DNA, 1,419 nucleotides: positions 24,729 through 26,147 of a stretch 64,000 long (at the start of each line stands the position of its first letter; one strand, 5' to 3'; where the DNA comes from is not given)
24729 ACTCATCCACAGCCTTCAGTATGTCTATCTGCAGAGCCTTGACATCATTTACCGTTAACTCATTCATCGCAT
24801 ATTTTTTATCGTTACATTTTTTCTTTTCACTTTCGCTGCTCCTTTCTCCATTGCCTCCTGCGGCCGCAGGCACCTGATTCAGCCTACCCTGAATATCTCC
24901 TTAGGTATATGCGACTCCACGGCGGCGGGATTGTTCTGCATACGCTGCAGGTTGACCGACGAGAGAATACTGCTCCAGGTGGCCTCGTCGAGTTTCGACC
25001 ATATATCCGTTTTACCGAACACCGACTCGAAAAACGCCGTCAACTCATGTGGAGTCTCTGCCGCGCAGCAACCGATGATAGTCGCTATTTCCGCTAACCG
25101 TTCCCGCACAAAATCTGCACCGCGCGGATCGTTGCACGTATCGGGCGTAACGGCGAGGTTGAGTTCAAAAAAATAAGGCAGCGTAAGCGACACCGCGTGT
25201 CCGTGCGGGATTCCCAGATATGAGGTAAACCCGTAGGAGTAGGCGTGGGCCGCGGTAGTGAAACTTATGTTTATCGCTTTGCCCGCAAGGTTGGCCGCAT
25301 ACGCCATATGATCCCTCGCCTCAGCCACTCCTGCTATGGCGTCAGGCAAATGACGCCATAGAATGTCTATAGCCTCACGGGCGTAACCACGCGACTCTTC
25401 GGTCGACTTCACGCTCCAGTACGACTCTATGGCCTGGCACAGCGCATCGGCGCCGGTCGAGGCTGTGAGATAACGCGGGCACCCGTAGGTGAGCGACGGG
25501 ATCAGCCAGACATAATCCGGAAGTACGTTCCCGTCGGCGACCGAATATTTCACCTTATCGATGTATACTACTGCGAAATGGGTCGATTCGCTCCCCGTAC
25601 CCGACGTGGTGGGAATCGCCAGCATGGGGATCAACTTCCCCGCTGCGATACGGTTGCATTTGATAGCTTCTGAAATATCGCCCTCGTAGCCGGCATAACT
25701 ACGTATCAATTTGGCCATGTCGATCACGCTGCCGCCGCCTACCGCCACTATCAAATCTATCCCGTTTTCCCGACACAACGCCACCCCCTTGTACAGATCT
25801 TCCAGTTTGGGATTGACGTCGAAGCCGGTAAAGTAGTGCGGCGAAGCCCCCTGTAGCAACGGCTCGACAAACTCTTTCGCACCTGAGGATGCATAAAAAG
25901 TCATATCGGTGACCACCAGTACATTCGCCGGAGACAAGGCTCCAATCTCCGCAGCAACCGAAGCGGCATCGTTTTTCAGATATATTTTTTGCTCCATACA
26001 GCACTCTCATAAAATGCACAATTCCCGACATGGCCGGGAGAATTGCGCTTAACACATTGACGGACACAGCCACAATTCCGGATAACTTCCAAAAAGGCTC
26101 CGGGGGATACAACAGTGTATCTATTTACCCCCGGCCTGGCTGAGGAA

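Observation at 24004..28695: Phosphonate cassette in a surface-polysaccharide locus: CyTase-Ppm fusion, Ppd, Fe-ADH and LicD predict a 2-hydroxyethylphosphonate (CMP-HEP)-decorated glycan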

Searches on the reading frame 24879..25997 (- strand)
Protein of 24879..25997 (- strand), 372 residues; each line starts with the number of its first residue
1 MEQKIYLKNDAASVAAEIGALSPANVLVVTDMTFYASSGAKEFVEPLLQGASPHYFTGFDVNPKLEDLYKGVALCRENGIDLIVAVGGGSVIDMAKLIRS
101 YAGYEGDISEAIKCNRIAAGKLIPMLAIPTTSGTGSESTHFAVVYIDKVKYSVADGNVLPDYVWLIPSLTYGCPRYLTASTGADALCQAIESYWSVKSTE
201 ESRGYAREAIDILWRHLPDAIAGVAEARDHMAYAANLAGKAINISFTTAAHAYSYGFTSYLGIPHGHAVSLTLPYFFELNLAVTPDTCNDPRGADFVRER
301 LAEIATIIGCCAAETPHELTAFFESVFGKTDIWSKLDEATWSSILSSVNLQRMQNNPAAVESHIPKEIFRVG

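Call 3: search_protein_families(library=pfam, proteins=[window:24879-25997:-])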
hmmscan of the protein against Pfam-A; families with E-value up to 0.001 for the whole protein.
window:24879-25997:- (372 aa): 3 families
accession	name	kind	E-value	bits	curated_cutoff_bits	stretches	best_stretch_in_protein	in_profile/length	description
PF00465.25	Fe-ADH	-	3.5e-36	124.8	31.3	1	7-165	6-166/168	Iron-containing alcohol dehydrogenase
PF25137.1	ADH_Fe_C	-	7.2e-24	85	27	1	178-332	1-147/194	Fe-containing alcohol dehydrogenase family, C-terminal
PF13685.12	Fe-ADH_2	-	3.6e-08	34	28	1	19-100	15-95/149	Iron-containing alcohol dehydrogenase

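Call 4: search_protein_families(library=ncbifam, proteins=[window:24879-25997:-])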
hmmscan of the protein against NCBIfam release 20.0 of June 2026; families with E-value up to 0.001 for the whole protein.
window:24879-25997:- (372 aa): 15 families
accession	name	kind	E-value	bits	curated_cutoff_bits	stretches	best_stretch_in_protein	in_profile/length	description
NF010378.0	PRK13805.1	equivalog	1.8e-47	161.8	951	1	3-325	463-803/872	bifunctional acetaldehyde-CoA/alcohol dehydrogenase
TIGR03405.1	Phn_Fe-ADH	equivalog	3.9e-47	160.8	423.7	1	20-287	20-295/355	iron-containing alcohol dehydrogenase PsrA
NF041833.1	Fe_ADH_ErcA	equivalog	4.8e-42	144.4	550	1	14-288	21-299/382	alcohol dehydrogenase-like regulatory protein ErcA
NF053866.1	CholDhdGbsBBac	equivalog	1.2e-37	129.5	550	1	13-287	27-308/392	choline dehydrogenase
TIGR02638.1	lactal_redase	equivalog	1.2e-36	126.3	523.15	1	15-286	21-298/379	lactaldehyde reductase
NF007363.0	PRK09860.1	equivalog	2.9e-36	125.4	581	1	24-288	32-300/383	L-threonine dehydrogenase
NF007911.0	PRK10624.1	equivalog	2.5e-34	118.9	537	1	13-287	20-298/382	lactaldehyde reductase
NF058672.1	4HyButDHCUPNE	equivalog_domain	5.2e-33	114.7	500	1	12-282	18-293/378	4-hydroxybutyrate dehydrogenase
NF050025.1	SulfAcetaldRedSarD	equivalog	4.3e-32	111.4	700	1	13-287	20-298/385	sulfoacetaldehyde reductase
NF011998.0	PRK15454.1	equivalog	7.8e-32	110.5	556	1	62-284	89-314/395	ethanolamine utilization ethanol dehydrogenase EutG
NF011717.0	PRK15138.1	equivalog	2.8e-20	72.7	645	1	24-276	30-292/387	alcohol dehydrogenase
TIGR04266.1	NDMA_methanol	equivalog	7.7e-20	71.1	625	1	56-283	71-306/420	NDMA-dependent methanol dehydrogenase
NF041822.1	daptide_DH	equivalog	1.6e-13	50.3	300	1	78-202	53-184/363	daptide-type RiPP biosynthesis dehydogenase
NF006941.0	PRK09423.1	subfamily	9.6e-08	31.2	336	1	17-193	24-180/367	glycerol dehydrogenase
NF002022.0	PRK00843.1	equivalog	0.00035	19.6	413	1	24-99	35-107/350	NAD(P)-dependent glycerol-1-phosphate dehydrogenase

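Call 13: search_solved_structures(query=window:24879-25997:-, max_evalue=1e-10)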
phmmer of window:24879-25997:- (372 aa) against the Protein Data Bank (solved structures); distinct sequences matched with E-value up to 1e-10: 37.
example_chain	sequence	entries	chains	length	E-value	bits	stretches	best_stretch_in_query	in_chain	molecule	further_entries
6jko_A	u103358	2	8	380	9.3e-40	140.3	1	27-281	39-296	Methanol dehydrogenase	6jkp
1vhd_A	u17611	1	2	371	5.9e-39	137.6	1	25-286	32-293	alcohol dehydrogenase, iron-containing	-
1o2d_A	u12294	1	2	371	6e-39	137.6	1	25-286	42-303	Alcohol dehydrogenase, iron-containing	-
3zdr_A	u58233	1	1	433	7.1e-34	120.9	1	51-324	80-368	ALCOHOL DEHYDROGENASE DOMAIN OF THE BIFUNCTIONAL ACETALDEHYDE DEHYDROGENASE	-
8zrl_A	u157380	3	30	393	8.3e-34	120.7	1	15-282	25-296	NAD-dependent methanol dehydrogenase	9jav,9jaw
3bfj_A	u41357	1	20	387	3.5e-33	118.6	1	20-306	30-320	1,3-propanediol oxidoreductase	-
3owo_A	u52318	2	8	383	5.3e-32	114.8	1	24-290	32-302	Alcohol dehydrogenase 2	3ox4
8zwd_B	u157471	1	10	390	1.6e-31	113.2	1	18-306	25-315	NAD(P)-dependent methanol dehydrogenase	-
13he_A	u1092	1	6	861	4.3e-31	111.8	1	3-313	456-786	Aldehyde-alcohol dehydrogenase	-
8uhw_A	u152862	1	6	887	4.6e-31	111.7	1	3-313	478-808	Aldehyde-alcohol dehydrogenase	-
6c75_A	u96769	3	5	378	2.4e-30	109.3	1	40-346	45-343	Alcohol dehydrogenase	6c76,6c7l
9ldl_C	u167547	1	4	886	5.8e-29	104.8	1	38-281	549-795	Aldehyde dehydrogenase family protein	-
7dag_A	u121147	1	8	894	6.9e-28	101.2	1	24-310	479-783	Aldehyde-alcohol dehydrogenase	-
6scg_A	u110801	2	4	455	9.2e-28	100.8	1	5-313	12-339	Aldehyde-alcohol dehydrogenase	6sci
6tqh_A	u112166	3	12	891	3.3e-27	99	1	5-313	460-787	Aldehyde-alcohol dehydrogenase | Bifunctional aldehyde-alcohol dehydrogenase AdhE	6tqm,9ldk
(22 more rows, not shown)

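Call 17: find_homologous_proteins(query=window:24879-25997:-, max_evalue=1e-20)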
Query window:24879-25997:- (372 aa): 3712 proteins with E <= 1e-20 among 8000 candidates; the best 120 are listed.
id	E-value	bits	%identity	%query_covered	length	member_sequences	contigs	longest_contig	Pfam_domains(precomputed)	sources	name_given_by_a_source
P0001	2.0e-248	842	100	100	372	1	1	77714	PF13685.13,PF25137.1,PF00465.26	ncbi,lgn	-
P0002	3.3e-140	486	58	99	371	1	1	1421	PF13685.13,PF25137.1,PF00465.26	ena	-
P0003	2.2e-133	463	58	98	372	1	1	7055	PF13685.13,PF25137.1,PF00465.26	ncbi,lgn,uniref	ncbi:alcohol dehydrogenase [termite gut metagenome]|uniref:Alcohol dehydrogenase n=1 Tax=termite gut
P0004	2.4e-129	450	56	97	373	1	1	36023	PF13685.13,PF25137.1,PF00465.26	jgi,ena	-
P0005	5.9e-129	449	55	97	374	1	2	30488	PF13685.13,PF25137.1,PF00465.26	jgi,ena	-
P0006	9.2e-129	448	56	97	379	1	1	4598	PF25137.1,PF00465.26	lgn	-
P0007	3.3e-125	436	55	97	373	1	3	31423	PF13685.13,PF25137.1,PF00465.26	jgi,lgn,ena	-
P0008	3.8e-125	436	56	97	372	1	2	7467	PF13685.13,PF25137.1,PF00465.26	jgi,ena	-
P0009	4.8e-125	436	55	97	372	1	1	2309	PF13685.13,PF25137.1,PF00465.26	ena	-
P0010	9.5e-125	435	54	98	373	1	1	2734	PF13685.13,PF25137.1,PF00465.26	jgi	jgi:alcohol dehydrogenase class IV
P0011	1.7e-124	434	55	99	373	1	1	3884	PF13685.13,PF25137.1,PF00465.26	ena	-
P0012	1.9e-123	431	54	96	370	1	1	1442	PF13685.13,PF25137.1,PF00465.26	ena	-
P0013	2.8e-123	430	56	97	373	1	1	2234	PF13685.13,PF25137.1,PF00465.26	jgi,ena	-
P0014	2.1e-122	427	54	96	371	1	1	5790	PF13685.13,PF25137.1,PF00465.26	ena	-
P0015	7.4e-122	425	54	97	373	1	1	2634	PF13685.13,PF25137.1,PF00465.26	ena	-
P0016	1.5e-121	424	54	97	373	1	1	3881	PF13685.13,PF25137.1,PF00465.26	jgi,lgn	-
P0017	7.4e-121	422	54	97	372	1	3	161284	PF13685.13,PF25137.1,PF00465.26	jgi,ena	-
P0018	1.4e-120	421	55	97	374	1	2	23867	PF13685.13,PF25137.1,PF00465.26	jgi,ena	-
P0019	2.0e-120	421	54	97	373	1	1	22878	PF13685.13,PF25137.1,PF00465.26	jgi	jgi:alcohol dehydrogenase class IV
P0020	8.3e-120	419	53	97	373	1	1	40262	PF13685.13,PF25137.1,PF00465.26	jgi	jgi:alcohol dehydrogenase class IV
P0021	6.6e-119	416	54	97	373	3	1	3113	PF13685.13,PF25137.1,PF00465.26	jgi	-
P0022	6.6e-119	416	56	91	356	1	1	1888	PF13685.13,PF25137.1,PF00465.26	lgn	-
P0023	2.0e-118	414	53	97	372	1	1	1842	PF13685.13,PF25137.1,PF00465.26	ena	-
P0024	5.6e-114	399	52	97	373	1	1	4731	PF13685.13,PF25137.1,PF00465.26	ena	-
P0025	7.0e-113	396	53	97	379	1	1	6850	PF13685.13,PF25137.1,PF00465.26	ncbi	-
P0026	4.1e-112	393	52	97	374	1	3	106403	PF25137.1,PF00465.26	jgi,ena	-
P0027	1.2e-109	385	51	97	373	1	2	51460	PF13685.13,PF25137.1,PF00465.26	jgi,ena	-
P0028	1.2e-106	375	47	99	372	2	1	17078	PF13685.13,PF25137.1,PF00465.26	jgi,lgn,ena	-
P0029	1.9e-92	328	48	90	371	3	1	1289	PF13685.13,PF25137.1,PF00465.26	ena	-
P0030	5.1e-92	327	46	99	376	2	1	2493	PF13685.13,PF25137.1,PF00465.26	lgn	-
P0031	5.5e-92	327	58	72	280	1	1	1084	PF25137.1,PF00465.26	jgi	jgi:alcohol dehydrogenase class IV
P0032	1.4e-91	326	44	99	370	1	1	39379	PF13685.13,PF25137.1,PF00465.26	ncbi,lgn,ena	-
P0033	3.4e-91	324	45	99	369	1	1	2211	PF13685.13,PF25137.1,PF00465.26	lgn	-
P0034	5.1e-91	324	47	97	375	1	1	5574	PF13685.13,PF25137.1,PF00465.26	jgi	-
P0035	5.2e-91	324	45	97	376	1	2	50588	PF13685.13,PF25137.1,PF00465.26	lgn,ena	-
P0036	7.2e-91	323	45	97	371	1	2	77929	PF13685.13,PF25137.1,PF00465.26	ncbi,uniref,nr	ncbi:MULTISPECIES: phosphonoacetaldehyde reductase [unclassified Lentimicrobium]|uniref:phosphonoace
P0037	7.4e-91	323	46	97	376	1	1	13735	PF13685.13,PF25137.1,PF00465.26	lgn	-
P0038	1.1e-90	323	48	91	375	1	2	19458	PF13685.13,PF25137.1,PF00465.26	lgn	-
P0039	2.2e-90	322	46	97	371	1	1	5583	PF13685.13,PF25137.1,PF00465.26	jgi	-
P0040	2.6e-90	321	43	97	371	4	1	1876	PF13685.13,PF25137.1,PF00465.26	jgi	-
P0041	4.9e-90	321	44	99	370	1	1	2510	PF13685.13,PF25137.1,PF00465.26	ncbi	-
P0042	6.3e-90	320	48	88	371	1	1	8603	PF13685.13,PF25137.1,PF00465.26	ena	-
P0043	8.3e-90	320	47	90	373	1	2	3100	PF13685.13,PF25137.1,PF00465.26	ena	-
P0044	9.1e-90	320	46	97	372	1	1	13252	PF13685.13,PF25137.1,PF00465.26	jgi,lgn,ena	-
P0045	2.6e-89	318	43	99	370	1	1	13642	PF13685.13,PF25137.1,PF00465.26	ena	-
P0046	2.9e-89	318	45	93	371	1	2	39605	PF13685.13,PF25137.1,PF00465.26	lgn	-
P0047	3.4e-89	318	45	98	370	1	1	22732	PF13685.13,PF25137.1,PF00465.26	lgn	-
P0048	4.3e-89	317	46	97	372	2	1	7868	PF13685.13,PF25137.1,PF00465.26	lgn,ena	-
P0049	6.5e-89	317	45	97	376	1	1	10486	PF13685.13,PF25137.1,PF00465.26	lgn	-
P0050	1.2e-88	316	51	83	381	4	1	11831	PF25137.1,PF00465.26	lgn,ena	-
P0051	1.5e-88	316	44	94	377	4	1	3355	PF13685.13,PF25137.1,PF00465.26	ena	-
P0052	1.7e-88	315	46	97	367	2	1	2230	PF13685.13,PF25137.1,PF00465.26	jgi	jgi:alcohol dehydrogenase class IV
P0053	3.7e-88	314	47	91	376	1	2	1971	PF13685.13,PF25137.1,PF00465.26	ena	-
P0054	4.4e-88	314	43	99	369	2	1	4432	PF13685.13,PF25137.1,PF00465.26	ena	-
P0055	6.0e-88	314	44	99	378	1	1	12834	PF13685.13,PF25137.1,PF00465.26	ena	-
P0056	2.4e-87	312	45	97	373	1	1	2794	PF13685.13,PF25137.1,PF00465.26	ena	-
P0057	4.9e-87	311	49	88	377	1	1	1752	PF13685.13,PF25137.1,PF00465.26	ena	-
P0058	6.3e-87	310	45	93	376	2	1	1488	PF13685.13,PF25137.1,PF00465.26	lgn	-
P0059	1.4e-86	309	46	90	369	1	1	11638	PF13685.13,PF25137.1,PF00465.26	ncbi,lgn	-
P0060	2.8e-86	308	44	99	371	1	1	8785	PF13685.13,PF25137.1,PF00465.26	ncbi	-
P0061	4.7e-86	307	44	96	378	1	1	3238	PF13685.13,PF25137.1,PF00465.26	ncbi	-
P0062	5.9e-86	307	45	97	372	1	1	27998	PF13685.13,PF25137.1,PF00465.26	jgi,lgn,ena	-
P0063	1.1e-85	306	44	96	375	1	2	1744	PF13685.13,PF25137.1,PF00465.26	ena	-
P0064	1.9e-85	305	45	94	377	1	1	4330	PF13685.13,PF25137.1,PF00465.26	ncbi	-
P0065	3.3e-85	305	42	100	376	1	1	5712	PF13685.13,PF25137.1,PF00465.26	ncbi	-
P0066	3.3e-85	305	43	99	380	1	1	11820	PF13685.13,PF25137.1,PF00465.26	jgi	jgi:alcohol dehydrogenase class IV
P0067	4.2e-85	304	46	91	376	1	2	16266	PF13685.13,PF25137.1,PF00465.26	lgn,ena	-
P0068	4.5e-85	304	45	92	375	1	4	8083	PF13685.13,PF25137.1,PF00465.26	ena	-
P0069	5.5e-85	304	45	92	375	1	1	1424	PF13685.13,PF25137.1,PF00465.26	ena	-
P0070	5.6e-85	304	44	96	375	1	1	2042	PF13685.13,PF25137.1,PF00465.26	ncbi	-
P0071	5.6e-85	304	44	96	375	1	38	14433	PF13685.13,PF25137.1,PF00465.26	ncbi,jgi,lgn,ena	jgi:alcohol dehydrogenase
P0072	5.8e-85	304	45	95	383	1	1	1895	PF13685.13,PF25137.1,PF00465.26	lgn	-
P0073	6.2e-85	304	43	93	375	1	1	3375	PF13685.13,PF25137.1,PF00465.26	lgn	-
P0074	6.3e-85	304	45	92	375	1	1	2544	PF13685.13,PF25137.1,PF00465.26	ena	-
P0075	9.0e-85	303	43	99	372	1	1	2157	PF13685.13,PF25137.1,PF00465.26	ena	-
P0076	9.3e-85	303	45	99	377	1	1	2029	PF13685.13,PF25137.1,PF00465.26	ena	-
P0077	9.7e-85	303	45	96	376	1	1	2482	PF13685.13,PF25137.1,PF00465.26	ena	-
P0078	1.1e-84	303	44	99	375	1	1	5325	PF13685.13,PF25137.1,PF00465.26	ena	-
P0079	1.1e-84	303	44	99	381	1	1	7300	PF13685.13,PF25137.1,PF00465.26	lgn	-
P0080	1.4e-84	303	45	93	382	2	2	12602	PF13685.13,PF25137.1,PF00465.26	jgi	-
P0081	1.9e-84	302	45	100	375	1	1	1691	PF13685.13,PF25137.1,PF00465.26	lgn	-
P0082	2.2e-84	302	46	93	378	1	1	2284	PF13685.13,PF25137.1,PF00465.26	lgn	-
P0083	2.7e-84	302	44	96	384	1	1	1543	PF13685.13,PF25137.1,PF00465.26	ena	-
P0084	3.1e-84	301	44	94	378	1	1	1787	PF13685.13,PF25137.1,PF00465.26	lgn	-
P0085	3.4e-84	301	46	91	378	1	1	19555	PF13685.13,PF25137.1,PF00465.26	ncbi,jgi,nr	ncbi:phosphonoacetaldehyde reductase [Candidatus Woesearchaeota archaeon]|nr:phosphonoacetaldehyde r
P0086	3.7e-84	301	47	92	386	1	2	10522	PF13685.13,PF25137.1,PF00465.26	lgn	-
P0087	3.7e-84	301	46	94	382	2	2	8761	PF13685.13,PF25137.1,PF00465.26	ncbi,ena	ncbi:MAG: phosphonoacetaldehyde reductase [Nanoarchaeota archaeon]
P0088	3.8e-84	301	44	96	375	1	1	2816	PF13685.13,PF25137.1,PF00465.26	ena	-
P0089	3.9e-84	301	45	96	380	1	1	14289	PF13685.13,PF25137.1,PF00465.26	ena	-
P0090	4.5e-84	301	44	92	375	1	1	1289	PF13685.13,PF25137.1,PF00465.26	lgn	-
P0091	8.5e-84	300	45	95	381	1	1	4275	PF13685.13,PF25137.1,PF00465.26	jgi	-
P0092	9.3e-84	300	44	93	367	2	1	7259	PF13685.13,PF25137.1,PF00465.26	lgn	-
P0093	1.3e-83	299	44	94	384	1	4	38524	PF13685.13,PF25137.1,PF00465.26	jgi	-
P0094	1.5e-83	299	43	99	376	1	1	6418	PF13685.13,PF25137.1,PF00465.26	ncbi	-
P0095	1.7e-83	299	46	88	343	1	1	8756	PF13685.13,PF25137.1,PF00465.26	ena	-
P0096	1.7e-83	299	43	92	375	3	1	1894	PF25137.1,PF00465.26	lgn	-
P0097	2.1e-83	299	44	97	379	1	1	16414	PF13685.13,PF25137.1,PF00465.26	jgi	-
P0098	3.0e-83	298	44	90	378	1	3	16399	PF13685.13,PF25137.1,PF00465.26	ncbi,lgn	-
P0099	4.0e-83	298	46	90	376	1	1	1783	PF13685.13,PF25137.1,PF00465.26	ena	-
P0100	4.1e-83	298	45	91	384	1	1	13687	PF13685.13,PF25137.1,PF00465.26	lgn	-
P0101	4.4e-83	298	44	99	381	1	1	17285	PF13685.13,PF25137.1,PF00465.26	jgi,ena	jgi:alcohol dehydrogenase class IV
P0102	4.6e-83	298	45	92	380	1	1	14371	PF13685.13,PF25137.1,PF00465.26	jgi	jgi:alcohol dehydrogenase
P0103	4.6e-83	298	42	97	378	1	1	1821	PF13685.13,PF25137.1,PF00465.26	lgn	-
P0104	5.1e-83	297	46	90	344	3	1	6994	PF25137.1,PF00465.26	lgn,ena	-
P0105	5.2e-83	297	43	99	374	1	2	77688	PF13685.13,PF25137.1,PF00465.26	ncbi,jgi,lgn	-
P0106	6.0e-83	297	44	99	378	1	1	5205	PF13685.13,PF25137.1,PF00465.26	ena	-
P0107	6.0e-83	297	45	95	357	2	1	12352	PF13685.13,PF25137.1,PF00465.26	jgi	jgi:alcohol dehydrogenase class IV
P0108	6.1e-83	297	45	95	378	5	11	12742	PF13685.13,PF25137.1,PF00465.26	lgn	-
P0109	6.6e-83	297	43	97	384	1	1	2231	PF13685.13,PF25137.1,PF00465.26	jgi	-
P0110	9.3e-83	297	43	99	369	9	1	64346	PF13685.13,PF25137.1,PF00465.26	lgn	-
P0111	9.6e-83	297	42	99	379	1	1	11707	PF13685.13,PF25137.1,PF00465.26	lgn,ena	-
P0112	9.7e-83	297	42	99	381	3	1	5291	PF13685.13,PF25137.1,PF00465.26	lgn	-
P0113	1.0e-82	297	46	90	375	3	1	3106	PF13685.13,PF25137.1,PF00465.26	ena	-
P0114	1.2e-82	296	45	94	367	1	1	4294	PF13685.13,PF25137.1,PF00465.26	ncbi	-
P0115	1.3e-82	296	41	99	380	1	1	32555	PF13685.13,PF25137.1,PF00465.26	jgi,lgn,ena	-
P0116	1.5e-82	296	44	94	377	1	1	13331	PF13685.13,PF25137.1,PF00465.26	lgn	-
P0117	1.6e-82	296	44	99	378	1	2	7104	PF13685.13,PF25137.1,PF00465.26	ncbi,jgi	ncbi:MAG: phosphonoacetaldehyde reductase [Candidatus Odinarchaeia archaeon]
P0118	1.8e-82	296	45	95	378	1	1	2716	PF13685.13,PF25137.1,PF00465.26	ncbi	-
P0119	1.8e-82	296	43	97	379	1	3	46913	PF13685.13,PF25137.1,PF00465.26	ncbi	-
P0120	1.9e-82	296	45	94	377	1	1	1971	PF13685.13,PF25137.1,PF00465.26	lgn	-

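Call 19: find_encoding_contigs(protein=P0001, flank=10000, max_places=3)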
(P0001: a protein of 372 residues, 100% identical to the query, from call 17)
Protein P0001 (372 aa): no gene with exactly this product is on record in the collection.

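Call 20: find_encoding_contigs(protein=P0004, flank=10000, max_places=3)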
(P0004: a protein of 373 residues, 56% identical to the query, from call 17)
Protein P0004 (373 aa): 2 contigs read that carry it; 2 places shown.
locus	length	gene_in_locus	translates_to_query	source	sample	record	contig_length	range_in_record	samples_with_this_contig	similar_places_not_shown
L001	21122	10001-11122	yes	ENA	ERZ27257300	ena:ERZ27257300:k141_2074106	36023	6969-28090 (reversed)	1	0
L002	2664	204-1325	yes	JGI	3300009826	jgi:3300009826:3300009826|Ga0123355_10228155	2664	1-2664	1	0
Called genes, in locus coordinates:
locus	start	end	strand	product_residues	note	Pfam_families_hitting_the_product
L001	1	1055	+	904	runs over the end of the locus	PF13439:Glyco_transf_4 (weak), PF00534:Glycos_transf_1, PF13692:Glyco_trans_1_4, PF13524:Glyco_trans_1_2 (weak), PF07889:DUF1664 (faint), PF13641:Glyco_tranf_2_3 (weak), PF00535:Glycos_transf_2, PF10111:Glyco_tranf_2_2, +2 more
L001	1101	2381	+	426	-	PF00535:Glycos_transf_2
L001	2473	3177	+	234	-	-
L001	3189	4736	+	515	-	-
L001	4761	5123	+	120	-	PF19865:DUF6338 (weak)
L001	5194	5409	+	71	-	-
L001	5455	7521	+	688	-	PF02096:60KD_IMP, PF04464:Glyphos_transf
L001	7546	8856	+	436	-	PF01467:CTP_transf_like, PF13714:PEP_mutase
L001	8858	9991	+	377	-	PF02776:TPP_enzyme_N, PF02775:TPP_enzyme_C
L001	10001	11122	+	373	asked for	PF00465:Fe-ADH, PF13685:Fe-ADH_2 (weak), PF25137:ADH_Fe_C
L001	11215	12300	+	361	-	PF01370:Epimerase, PF16363:GDP_Man_Dehyd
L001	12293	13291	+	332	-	PF01370:Epimerase, PF04321:RmlD_sub_bind (weak), PF16363:GDP_Man_Dehyd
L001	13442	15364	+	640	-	PF13524:Glyco_trans_1_2, PF00535:Glycos_transf_2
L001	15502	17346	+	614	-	PF00535:Glycos_transf_2, PF10111:Glyco_tranf_2_2 (weak), PF13641:Glyco_tranf_2_3, PF00535:Glycos_transf_2, PF10111:Glyco_tranf_2_2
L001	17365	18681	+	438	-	PF13524:Glyco_trans_1_2 (faint), PF20706:GT4-conflict, PF00534:Glycos_transf_1, PF13692:Glyco_trans_1_4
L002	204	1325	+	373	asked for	PF00465:Fe-ADH, PF13685:Fe-ADH_2 (weak), PF25137:ADH_Fe_C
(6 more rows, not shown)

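Call 21: find_encoding_contigs(protein=P0036, flank=8000, max_places=2)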
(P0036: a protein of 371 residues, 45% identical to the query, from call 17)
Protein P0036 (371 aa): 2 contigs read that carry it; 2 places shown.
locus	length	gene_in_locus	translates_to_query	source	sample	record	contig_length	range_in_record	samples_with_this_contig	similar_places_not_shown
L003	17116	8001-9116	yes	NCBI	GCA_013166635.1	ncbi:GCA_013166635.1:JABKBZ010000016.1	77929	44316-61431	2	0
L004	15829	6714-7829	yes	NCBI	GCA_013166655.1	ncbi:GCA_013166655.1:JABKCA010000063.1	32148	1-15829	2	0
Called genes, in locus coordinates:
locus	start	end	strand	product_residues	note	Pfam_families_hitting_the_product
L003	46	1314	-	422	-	PF05496:RuvB_N, PF01078:Mg_chelatase (faint), PF00158:Sigma54_activat (faint), PF13173:AAA_14 (weak), PF14532:Sigma54_activ_2 (weak), PF00004:AAA, PF16193:AAA_assoc_2, PF12002:MgsA_C, +2 more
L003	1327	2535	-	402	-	PF00245:Alk_phosphatase, PF01676:Metalloenzyme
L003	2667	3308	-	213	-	PF03458:Gly_transporter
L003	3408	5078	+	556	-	PF18962:Por_Secre_tail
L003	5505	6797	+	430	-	PF01467:CTP_transf_like, PF13714:PEP_mutase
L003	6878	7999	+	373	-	PF02776:TPP_enzyme_N, PF02775:TPP_enzyme_C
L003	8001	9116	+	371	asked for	PF00465:Fe-ADH, PF13685:Fe-ADH_2 (weak), PF25137:ADH_Fe_C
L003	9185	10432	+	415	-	PF04464:Glyphos_transf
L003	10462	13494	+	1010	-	PF02096:60KD_IMP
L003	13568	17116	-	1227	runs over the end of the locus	PF18076:FGAR-AT_N, PF18072:FGAR-AT_linker, PF02769:AIRS_C, PF22689:FGAR-AT_PurM_N-like, PF02769:AIRS_C, PF13507:GATase_5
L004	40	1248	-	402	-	PF00245:Alk_phosphatase, PF01676:Metalloenzyme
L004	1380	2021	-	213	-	PF03458:Gly_transporter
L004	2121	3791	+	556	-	PF18962:Por_Secre_tail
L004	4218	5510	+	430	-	PF01467:CTP_transf_like, PF13714:PEP_mutase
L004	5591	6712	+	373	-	PF02776:TPP_enzyme_N, PF02775:TPP_enzyme_C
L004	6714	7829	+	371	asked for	PF00465:Fe-ADH, PF13685:Fe-ADH_2 (weak), PF25137:ADH_Fe_C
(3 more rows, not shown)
